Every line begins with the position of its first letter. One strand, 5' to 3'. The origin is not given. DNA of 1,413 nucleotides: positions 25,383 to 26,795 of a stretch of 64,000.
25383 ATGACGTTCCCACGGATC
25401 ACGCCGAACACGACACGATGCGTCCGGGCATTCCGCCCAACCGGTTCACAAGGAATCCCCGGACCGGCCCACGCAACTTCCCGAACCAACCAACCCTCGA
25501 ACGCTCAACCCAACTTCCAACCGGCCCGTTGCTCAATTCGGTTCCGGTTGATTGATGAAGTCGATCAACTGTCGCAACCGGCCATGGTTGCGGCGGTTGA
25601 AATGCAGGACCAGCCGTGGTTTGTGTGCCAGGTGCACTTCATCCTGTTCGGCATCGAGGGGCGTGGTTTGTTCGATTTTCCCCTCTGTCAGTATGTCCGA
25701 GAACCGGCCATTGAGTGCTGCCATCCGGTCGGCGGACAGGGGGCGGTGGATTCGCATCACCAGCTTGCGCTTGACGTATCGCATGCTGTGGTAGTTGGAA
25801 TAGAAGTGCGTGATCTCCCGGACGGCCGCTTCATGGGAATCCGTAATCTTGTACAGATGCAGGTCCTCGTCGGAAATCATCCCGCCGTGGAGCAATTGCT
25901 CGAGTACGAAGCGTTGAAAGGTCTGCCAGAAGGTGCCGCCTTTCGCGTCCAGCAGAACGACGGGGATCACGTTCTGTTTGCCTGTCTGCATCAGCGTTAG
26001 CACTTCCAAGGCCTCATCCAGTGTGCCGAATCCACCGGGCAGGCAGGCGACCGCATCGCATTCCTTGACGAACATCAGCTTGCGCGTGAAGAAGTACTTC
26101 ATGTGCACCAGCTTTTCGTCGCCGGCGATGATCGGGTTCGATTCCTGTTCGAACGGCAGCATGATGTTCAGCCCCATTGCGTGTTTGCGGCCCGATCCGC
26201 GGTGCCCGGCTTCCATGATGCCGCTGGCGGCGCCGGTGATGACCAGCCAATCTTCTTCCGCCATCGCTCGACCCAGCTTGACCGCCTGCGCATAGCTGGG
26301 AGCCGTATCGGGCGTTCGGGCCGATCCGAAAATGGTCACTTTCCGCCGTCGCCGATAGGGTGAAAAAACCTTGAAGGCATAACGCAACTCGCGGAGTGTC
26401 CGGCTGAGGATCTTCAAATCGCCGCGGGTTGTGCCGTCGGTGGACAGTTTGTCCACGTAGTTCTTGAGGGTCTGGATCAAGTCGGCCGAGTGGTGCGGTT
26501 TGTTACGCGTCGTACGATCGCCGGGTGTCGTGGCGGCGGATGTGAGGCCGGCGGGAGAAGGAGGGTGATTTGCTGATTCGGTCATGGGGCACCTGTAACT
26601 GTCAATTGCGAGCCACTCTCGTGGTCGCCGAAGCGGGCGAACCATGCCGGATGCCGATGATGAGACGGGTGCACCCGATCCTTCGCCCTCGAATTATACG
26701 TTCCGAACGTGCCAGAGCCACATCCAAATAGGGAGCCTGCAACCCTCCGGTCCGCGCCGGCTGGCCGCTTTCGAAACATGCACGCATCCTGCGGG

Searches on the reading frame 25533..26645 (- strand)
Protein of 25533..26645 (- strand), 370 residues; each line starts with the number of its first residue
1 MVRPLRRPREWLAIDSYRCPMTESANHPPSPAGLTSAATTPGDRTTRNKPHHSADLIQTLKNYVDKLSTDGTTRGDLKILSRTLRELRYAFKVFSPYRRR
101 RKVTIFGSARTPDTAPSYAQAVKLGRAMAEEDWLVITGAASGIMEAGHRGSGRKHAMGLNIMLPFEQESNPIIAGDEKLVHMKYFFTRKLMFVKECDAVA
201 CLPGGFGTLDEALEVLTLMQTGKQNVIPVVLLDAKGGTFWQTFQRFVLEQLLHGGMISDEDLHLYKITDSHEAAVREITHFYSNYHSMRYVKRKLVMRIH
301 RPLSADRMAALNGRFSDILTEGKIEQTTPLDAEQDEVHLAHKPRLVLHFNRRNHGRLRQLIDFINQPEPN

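Call 21: search_protein_families(library=pfam, proteins=[window:25533-26645:-], max_evalue=0.00001)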
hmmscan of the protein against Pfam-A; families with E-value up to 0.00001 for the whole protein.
window:25533-26645:- (370 aa): 2 families
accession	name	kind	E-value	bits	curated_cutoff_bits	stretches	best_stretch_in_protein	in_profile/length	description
PF03641.19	Lysine_decarbox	-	1.8e-26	93.3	27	1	142-277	7-130/131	Possible lysine decarboxylase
PF18306.6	LDcluster4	-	3.1e-14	53.3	26.3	1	101-216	2-114/151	SLOG cluster4 family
